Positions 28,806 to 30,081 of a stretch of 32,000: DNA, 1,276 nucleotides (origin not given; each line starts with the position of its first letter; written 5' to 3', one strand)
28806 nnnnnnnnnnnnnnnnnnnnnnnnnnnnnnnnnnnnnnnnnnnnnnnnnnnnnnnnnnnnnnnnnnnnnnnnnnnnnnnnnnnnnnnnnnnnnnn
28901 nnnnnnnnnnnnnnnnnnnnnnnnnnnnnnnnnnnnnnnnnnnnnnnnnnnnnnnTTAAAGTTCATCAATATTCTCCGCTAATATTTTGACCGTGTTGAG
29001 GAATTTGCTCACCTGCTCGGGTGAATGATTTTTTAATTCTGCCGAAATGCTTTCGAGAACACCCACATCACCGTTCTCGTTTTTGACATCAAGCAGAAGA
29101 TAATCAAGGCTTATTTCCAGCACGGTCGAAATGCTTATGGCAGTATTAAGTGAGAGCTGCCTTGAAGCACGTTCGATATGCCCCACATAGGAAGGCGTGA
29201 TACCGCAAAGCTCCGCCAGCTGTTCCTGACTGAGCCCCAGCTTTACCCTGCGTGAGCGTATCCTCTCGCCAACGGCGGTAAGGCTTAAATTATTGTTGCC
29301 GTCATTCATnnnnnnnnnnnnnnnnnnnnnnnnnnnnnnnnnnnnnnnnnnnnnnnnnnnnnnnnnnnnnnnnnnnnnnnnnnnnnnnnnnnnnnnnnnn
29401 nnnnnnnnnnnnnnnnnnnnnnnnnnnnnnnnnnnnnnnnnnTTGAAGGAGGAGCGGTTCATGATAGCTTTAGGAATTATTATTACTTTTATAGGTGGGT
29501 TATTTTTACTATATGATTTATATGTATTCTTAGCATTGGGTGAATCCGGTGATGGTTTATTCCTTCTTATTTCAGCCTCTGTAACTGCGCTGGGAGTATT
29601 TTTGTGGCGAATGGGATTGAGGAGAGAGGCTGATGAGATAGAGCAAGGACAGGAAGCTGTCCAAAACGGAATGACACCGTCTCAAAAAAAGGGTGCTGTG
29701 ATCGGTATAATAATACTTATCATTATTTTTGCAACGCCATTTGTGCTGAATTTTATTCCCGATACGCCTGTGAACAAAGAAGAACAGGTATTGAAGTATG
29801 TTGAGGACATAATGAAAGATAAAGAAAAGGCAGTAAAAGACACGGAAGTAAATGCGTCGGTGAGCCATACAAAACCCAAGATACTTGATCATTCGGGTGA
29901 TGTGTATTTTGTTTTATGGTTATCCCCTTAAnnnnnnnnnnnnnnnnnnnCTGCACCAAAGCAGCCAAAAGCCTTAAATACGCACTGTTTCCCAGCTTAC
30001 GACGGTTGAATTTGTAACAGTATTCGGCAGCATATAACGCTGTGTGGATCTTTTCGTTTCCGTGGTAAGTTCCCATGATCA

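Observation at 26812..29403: Accessory cassette: Zn-ribbon membrane protein, HTH, minimal atypical Hanks kinase, XRE, arranged as back-to-back regulator/effector pairs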

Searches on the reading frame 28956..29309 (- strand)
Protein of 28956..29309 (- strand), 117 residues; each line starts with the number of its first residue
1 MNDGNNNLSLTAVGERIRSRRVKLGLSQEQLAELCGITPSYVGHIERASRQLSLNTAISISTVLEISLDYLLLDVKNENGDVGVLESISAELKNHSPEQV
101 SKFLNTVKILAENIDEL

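Call 3: search_protein_families(library=pfam, proteins=[window:28956-29309:-], max_evalue=0.1)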
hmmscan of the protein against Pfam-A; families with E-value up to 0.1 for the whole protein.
window:28956-29309:- (117 aa): 10 families
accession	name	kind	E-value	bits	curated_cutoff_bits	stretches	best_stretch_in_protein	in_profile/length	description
PF01381.28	HTH_3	-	7.9e-17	61.5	23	1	17-71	1-55/55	Helix-turn-helix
PF13560.12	HTH_31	-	2e-10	41.3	27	1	13-65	2-55/64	Helix-turn-helix domain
PF12844.13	HTH_19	-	2.7e-07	30.8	30.2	1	14-73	1-60/64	Helix-turn-helix domain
PF13413.12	HTH_25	-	0.00088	19.5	24.6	1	17-48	2-33/62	Helix-turn-helix domain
PF13545.12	HTH_Crp_2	-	0.0015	18.8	27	1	18-42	15-39/70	Crp-like helix-turn-helix domain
PF13412.12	HTH_24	-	0.0065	16.5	21.9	0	25-42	17-34/48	Winged helix-turn-helix DNA-binding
PF00157.23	Pou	-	0.016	15.6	27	1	14-33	10-29/72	Pou domain - N-terminal to homeobox domain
PF13744.12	HTH_37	-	0.021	15.1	27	1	14-48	20-54/80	Helix-turn-helix domain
PF13443.12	HTH_26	-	0.035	14.8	22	0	17-69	2-55/63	Cro/C1-type HTH DNA-binding domain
PF07022.19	Phage_CI_repr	-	0.083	13.7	22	0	18-73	4-59/65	Bacteriophage CI repressor helix-turn-helix domain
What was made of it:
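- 28956..29309 (-): 117-aa XRE regulator, an accessory part present in about 24 of 80 loci. HTH_3, E 7.9e-17 (call 3).
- Checked: 28956-29309 (-) is an XRE regulator (HTH_3, E 7.9e-17, call 3).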

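Call 4: search_protein_families(library=padloc, proteins=[window:28956-29309:-], max_evalue=0.1)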
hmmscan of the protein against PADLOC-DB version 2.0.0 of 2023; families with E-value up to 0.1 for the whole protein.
window:28956-29309:- (117 aa): 26 families (the best 25 are shown)
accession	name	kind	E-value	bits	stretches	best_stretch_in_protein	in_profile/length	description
PDLC02926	HTH_VI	-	8.8e-14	49.5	1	13-95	2-79/92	-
PDLC04142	capH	-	4.6e-12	44.9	1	11-93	5-81/103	capH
PDLC03664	Control_protein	-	1.3e-11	42.8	1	10-67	11-68/74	control protein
PDLC03671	Control_protein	-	1.9e-11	42.1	1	14-80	16-84/84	control protein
PDLC03665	Control_protein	-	9e-11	39.9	1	13-72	9-69/77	control protein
PDLC03953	RmrA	-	2.8e-08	31.4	1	11-78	4-71/373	-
PDLC03666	Control_protein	-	3.2e-08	31.9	1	14-74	8-70/77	control protein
PDLC03312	MTase_II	-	1e-07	28.1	1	11-91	59-137/1344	Type II methyltransferase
PDLC03536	REase_II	-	4.8e-07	27.7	1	15-72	13-70/237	Type II restriction enzyme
PDLC04775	PDC-M69A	-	1.2e-06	27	1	11-107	6-100/113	-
PDLC03954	RmrA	-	1.5e-05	22.1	1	13-116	11-114/380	-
PDLC03947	RmrA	-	3e-05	21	1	9-79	8-78/383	-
PDLC03952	RmrA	-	3.6e-05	20.8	1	12-83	22-93/395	-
PDLC03668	Control_protein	-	6.4e-05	21.4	1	11-67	7-63/79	control protein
PDLC03951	RmrA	-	7.6e-05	19.8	1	14-95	10-91/400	-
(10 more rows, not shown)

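Call 66: search_protein_families(library=ncbifam, proteins=[window:28956-29309:-], max_evalue=0.01)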
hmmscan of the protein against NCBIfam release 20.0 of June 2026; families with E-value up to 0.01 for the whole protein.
window:28956-29309:- (117 aa): 14 families
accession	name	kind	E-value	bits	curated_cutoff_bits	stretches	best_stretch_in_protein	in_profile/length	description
NF041951.1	phage_RstR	subfamily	2.6e-11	43.7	80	1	13-80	3-70/108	RstR family transcriptional repressor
NF006015.0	PRK08154.1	subfamily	1e-10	41.3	204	1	5-107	23-125/314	anaerobic benzoate catabolism transcriptional regulator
TIGR03070.1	couple_hipB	subfamily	2e-09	37.3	71.65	1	13-67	3-57/58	type II toxin-antitoxin system Y4mF family antitoxin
NF038139.1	Reg_Aceta_RamB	equivalog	2.6e-07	29.7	700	1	12-71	2-61/465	acetate metabolism transcriptional regulator RamB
NF007408.0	PRK09943.1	equivalog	3.6e-07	29.9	211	1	11-79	6-75/185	HTH-type transcriptional regulator PuuR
NF007257.0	PRK09706.1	subfamily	6e-07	29.3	101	1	12-97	5-90/135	transcriptional repressor DicA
NF047948.1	male_kill_WMK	equivalog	6e-07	29.2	300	1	10-113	160-261/300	WO male-killing family protein Wmk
TIGR02607.1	antidote_HigA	equivalog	1.1e-06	28.4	47.7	1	11-72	5-67/81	HigA family addiction module antitoxin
NF046032.1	TransRegSlrRBacil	equivalog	0.0001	22.4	250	1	13-71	2-61/149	HTH-type transcriptional regulator SlrR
TIGR03830.1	CxxCG_CxxCG_HTH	subfamily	0.00015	21.5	61.8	1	11-50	64-103/127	type II TA system antitoxin MqsA family protein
TIGR00270.2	TIGR00270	equivalog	0.00029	20.7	110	1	14-68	77-131/159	multiprotein bridging factor aMBF1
NF003162.0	PRK04140.1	equivalog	0.0019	17.3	263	1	14-77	128-190/317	transcriptional regulator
NF041493.1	MobT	equivalog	0.004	16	600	1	18-65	2-49/383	MobT family relaxase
TIGR02612.1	mob_myst_A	hypoth_equivalog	0.0048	16.8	122.6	1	17-49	30-62/150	mobile mystery protein A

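Call 107: search_protein_families(library=phrogs, proteins=[window:28956-29309:-], max_evalue=0.001)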
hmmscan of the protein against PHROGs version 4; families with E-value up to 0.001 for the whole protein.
window:28956-29309:- (117 aa): 12 families
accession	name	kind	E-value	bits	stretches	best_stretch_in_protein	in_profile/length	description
phrog_8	-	transcription regulation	3.1e-15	57.5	1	13-84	77-148/346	transcriptional regulator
phrog_4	-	transcription regulation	3.5e-12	47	1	12-81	136-201/400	transcriptional repressor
phrog_1373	-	transcription regulation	4.1e-12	47.4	1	13-86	64-138/166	transcriptional regulator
phrog_3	-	transcription regulation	1.8e-11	45.5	1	11-81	87-155/430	transcriptional repressor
phrog_5823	-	transcription regulation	5.3e-10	40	1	11-72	5-67/404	transcriptional regulator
phrog_7241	-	transcription regulation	5.9e-09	37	1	15-72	64-121/122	transcriptional regulator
phrog_2439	-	transcription regulation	4.4e-08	33.4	1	10-77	5-72/367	transcriptional regulator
phrog_2328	-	transcription regulation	2.1e-07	31.8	1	11-81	14-85/128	transcriptional repressor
phrog_2967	-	transcription regulation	1.6e-05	25.5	1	13-99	11-97/225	transcriptional regulator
phrog_2339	-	DNA, RNA and nucleotide metabolism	5.9e-05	24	1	17-73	30-87/98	HTH DNA binding protein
phrog_25914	-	DNA, RNA and nucleotide metabolism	0.00017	22.6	1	15-72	28-85/96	HTH DNA binding protein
phrog_7950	-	transcription regulation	0.0006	20.8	1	13-49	8-44/68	transcriptional repressor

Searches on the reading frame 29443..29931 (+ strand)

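Call 3: search_protein_families(library=pfam, proteins=[window:29443-29931:+], max_evalue=0.1)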
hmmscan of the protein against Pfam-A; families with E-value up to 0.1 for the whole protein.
window:29443-29931:+ (162 aa): 3 families
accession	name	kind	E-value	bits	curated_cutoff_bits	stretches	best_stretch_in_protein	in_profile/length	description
PF20193.3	DUF6556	-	0.02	15.6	28.1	1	63-138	11-82/113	Family of unknown function (DUF6556)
PF12911.12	OppC_N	-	0.024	15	23.9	1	81-106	12-38/53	N-terminal TM domain of oligopeptide transport permease C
PF11337.13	DUF3139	-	0.059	14.4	27.3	1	86-136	7-58/83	Protein of unknown function (DUF3139)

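Call 4: search_protein_families(library=padloc, proteins=[window:29443-29931:+], max_evalue=0.1)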
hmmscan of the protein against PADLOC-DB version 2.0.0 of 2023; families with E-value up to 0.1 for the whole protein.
window:29443-29931:+ (162 aa): 0 families
